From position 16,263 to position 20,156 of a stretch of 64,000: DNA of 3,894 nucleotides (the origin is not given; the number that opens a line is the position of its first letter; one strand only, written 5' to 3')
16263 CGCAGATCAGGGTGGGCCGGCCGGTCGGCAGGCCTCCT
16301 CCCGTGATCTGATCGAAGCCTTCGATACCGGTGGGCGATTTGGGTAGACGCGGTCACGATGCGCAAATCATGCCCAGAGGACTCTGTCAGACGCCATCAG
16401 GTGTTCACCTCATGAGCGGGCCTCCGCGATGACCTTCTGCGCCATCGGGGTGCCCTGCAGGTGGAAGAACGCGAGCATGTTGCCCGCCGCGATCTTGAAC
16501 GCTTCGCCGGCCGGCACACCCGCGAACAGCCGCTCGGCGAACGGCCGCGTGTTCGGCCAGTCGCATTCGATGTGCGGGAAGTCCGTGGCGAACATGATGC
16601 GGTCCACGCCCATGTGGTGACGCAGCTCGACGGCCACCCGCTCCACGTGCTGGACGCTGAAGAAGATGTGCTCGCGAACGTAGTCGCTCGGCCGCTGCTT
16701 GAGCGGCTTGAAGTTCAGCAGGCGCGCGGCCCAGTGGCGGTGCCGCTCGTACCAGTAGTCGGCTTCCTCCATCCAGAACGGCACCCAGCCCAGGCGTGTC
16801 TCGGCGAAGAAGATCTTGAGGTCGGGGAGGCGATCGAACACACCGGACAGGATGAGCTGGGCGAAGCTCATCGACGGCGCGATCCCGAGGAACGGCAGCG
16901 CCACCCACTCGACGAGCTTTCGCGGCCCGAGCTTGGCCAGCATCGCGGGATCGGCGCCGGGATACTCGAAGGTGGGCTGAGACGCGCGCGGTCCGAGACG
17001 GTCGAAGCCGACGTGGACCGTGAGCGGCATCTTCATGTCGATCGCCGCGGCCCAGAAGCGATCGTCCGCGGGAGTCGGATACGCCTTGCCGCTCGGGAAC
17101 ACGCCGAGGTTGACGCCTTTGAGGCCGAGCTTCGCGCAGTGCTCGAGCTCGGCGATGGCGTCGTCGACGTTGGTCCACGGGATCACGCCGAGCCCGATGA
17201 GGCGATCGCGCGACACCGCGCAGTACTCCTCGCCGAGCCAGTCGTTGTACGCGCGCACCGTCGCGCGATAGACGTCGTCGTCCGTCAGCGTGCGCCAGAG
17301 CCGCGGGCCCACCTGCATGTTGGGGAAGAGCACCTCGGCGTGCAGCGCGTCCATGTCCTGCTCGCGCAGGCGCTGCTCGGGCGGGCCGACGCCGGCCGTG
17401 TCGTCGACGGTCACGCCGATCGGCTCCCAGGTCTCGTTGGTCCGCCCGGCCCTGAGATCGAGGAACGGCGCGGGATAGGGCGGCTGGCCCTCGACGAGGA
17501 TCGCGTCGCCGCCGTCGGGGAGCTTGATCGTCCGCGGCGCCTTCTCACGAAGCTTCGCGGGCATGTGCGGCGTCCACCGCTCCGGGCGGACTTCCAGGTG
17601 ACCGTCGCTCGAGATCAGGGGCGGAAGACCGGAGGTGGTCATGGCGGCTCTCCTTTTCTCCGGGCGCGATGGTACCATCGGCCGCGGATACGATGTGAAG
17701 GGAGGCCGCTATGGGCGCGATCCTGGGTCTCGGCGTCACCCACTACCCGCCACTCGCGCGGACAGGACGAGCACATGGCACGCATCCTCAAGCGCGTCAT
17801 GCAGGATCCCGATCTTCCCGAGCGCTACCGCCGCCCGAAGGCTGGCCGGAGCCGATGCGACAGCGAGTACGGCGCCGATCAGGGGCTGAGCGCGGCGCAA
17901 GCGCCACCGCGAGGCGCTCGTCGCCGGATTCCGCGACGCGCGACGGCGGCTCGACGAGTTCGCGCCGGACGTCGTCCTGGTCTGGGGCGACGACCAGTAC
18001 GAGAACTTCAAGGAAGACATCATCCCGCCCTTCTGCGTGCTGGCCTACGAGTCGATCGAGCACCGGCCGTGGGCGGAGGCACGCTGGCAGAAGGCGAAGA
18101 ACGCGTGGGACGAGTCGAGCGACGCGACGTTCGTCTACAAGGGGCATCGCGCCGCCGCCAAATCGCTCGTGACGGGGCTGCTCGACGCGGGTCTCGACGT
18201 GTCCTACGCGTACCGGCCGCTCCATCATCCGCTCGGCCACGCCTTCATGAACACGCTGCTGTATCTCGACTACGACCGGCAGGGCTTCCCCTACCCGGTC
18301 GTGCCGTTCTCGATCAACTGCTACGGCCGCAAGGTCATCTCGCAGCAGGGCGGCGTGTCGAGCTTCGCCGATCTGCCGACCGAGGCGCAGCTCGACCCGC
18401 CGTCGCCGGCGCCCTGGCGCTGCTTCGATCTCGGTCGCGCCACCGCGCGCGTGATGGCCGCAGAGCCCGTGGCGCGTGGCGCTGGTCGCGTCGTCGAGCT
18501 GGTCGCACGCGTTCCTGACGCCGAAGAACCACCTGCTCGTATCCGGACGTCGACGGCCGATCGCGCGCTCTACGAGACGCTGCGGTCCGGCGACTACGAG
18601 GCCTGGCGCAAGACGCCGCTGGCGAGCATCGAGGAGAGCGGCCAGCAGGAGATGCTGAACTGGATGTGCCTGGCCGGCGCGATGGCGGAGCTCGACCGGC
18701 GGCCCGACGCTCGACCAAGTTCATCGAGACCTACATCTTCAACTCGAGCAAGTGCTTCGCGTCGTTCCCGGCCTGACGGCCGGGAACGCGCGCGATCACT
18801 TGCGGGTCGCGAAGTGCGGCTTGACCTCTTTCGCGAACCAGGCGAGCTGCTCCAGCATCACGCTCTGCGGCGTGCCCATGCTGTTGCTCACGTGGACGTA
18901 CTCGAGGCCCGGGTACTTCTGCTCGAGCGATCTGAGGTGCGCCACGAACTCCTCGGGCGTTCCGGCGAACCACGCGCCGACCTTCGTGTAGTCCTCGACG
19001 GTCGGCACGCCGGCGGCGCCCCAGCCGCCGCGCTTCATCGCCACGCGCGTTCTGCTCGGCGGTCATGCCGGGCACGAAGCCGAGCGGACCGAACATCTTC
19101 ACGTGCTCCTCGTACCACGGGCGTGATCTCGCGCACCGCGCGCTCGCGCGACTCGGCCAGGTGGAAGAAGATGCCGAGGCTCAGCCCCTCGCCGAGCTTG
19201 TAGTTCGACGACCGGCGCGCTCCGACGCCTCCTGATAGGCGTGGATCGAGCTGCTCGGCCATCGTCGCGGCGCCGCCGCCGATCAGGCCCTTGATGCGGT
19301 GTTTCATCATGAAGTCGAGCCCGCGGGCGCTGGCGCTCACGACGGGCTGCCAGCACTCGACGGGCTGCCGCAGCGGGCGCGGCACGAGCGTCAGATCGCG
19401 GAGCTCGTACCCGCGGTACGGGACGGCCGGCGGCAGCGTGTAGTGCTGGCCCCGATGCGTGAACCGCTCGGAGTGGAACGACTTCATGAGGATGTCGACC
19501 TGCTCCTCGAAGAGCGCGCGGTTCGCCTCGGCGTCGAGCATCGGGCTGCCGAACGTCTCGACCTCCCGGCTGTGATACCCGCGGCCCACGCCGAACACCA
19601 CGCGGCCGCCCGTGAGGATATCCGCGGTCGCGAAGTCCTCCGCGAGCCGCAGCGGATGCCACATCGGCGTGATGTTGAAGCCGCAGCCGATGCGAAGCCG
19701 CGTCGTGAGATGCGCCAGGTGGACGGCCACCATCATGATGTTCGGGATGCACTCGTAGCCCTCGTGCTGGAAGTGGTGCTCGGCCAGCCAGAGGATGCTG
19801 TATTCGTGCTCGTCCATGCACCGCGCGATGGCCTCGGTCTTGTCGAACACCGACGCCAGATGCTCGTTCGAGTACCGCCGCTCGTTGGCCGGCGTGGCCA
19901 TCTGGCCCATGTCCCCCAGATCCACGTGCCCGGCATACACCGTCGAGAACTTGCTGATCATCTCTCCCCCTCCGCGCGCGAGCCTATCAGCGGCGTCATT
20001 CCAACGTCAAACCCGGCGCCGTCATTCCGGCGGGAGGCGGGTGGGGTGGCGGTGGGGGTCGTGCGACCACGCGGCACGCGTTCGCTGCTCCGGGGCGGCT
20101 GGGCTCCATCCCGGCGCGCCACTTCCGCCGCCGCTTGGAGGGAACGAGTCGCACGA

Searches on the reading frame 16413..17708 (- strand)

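Call 37: search_protein_families(library=pfam, proteins=[window:16413-17708:-], max_evalue=0.001)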
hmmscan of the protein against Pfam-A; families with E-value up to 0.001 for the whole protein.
window:16413-17708:- (432 aa): 1 family
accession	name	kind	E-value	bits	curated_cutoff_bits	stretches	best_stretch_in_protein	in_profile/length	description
PF04909.20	Amidohydro_2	-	1.3e-26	94.4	26.4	1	116-415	25-287/289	Amidohydrolase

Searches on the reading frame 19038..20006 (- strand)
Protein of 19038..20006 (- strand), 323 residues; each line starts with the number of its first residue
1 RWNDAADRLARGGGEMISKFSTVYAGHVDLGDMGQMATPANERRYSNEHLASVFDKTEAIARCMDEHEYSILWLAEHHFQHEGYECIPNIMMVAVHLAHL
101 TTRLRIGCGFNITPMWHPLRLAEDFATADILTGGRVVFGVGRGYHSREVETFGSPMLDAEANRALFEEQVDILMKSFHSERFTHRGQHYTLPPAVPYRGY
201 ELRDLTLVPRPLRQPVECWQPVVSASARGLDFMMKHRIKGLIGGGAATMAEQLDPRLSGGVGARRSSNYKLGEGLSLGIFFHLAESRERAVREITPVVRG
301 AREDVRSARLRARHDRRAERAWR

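Call 37: search_protein_families(library=pfam, proteins=[window:19038-20006:-], max_evalue=0.001)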
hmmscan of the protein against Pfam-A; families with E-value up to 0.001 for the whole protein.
window:19038-20006:- (323 aa): 1 family
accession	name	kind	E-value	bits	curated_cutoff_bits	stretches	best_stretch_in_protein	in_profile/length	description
PF00296.26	Bac_luciferase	-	4.2e-34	118.8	27.9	1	49-318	19-272/314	Luciferase-like monooxygenase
